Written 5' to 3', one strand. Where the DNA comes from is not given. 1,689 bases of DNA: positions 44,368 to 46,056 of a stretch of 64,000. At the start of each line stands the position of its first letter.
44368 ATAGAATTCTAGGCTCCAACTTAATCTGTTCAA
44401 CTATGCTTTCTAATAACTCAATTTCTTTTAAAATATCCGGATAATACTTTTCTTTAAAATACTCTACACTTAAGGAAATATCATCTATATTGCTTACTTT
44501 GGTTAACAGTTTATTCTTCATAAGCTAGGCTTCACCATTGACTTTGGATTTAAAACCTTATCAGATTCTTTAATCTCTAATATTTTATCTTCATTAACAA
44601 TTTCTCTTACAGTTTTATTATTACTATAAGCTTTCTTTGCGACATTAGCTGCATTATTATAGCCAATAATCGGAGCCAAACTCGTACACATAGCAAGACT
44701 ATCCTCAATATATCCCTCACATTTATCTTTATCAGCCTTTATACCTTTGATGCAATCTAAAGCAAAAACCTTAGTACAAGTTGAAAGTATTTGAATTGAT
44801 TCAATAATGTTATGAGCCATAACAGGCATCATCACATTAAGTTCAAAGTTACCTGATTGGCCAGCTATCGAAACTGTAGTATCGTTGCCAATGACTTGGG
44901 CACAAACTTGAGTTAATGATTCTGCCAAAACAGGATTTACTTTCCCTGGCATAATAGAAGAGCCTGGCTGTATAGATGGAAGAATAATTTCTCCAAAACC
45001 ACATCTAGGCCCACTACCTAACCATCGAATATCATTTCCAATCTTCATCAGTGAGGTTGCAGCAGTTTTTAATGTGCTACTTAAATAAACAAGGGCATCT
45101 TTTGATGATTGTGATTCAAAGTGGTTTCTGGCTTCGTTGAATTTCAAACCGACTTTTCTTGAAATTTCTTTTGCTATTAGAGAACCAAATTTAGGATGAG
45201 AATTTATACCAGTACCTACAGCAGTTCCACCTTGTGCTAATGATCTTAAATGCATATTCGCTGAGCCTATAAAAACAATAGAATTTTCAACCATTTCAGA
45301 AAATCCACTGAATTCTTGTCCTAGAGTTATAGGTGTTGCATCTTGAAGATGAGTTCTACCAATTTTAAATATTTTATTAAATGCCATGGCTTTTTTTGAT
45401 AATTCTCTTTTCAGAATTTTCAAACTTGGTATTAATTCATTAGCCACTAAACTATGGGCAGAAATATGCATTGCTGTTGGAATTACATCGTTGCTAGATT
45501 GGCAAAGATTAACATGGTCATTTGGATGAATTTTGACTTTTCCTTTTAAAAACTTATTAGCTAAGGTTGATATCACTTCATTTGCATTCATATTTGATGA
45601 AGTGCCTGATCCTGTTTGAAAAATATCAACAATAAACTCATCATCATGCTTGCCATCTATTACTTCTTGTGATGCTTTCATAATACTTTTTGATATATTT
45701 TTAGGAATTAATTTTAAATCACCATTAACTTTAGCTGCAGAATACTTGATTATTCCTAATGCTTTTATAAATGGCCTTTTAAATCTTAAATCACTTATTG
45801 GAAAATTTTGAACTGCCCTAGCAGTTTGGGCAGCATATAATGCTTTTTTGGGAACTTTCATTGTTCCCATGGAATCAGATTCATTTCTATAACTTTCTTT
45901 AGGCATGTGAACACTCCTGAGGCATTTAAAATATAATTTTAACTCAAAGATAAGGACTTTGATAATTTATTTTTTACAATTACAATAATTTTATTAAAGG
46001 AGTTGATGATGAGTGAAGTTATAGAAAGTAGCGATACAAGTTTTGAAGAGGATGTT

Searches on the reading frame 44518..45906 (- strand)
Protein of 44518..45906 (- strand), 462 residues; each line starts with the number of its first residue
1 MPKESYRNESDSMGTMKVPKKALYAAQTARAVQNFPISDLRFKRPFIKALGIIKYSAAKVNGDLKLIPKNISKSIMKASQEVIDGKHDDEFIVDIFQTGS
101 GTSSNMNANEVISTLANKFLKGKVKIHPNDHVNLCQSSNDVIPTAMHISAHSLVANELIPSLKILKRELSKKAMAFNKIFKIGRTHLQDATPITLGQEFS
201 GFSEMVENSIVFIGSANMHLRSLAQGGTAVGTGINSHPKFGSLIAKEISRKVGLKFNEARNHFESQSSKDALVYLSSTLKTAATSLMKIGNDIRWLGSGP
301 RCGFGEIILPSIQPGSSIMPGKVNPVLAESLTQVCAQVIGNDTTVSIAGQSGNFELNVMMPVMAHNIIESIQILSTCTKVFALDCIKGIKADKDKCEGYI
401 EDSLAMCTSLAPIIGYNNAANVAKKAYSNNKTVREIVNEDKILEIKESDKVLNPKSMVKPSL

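Call 28: search_protein_families(library=pfam, proteins=[window:44518-45906:-], max_evalue=0.01)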
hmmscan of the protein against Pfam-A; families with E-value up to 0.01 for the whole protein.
window:44518-45906:- (462 aa): 2 families
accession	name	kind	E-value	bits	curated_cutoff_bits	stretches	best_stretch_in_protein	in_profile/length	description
PF00206.25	Lyase_1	-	5.1e-99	332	27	1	14-340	1-312/312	Lyase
PF10415.14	FumaraseC_C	-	6.2e-17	62.2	32.5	1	407-459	2-54/54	Fumarase C C-terminus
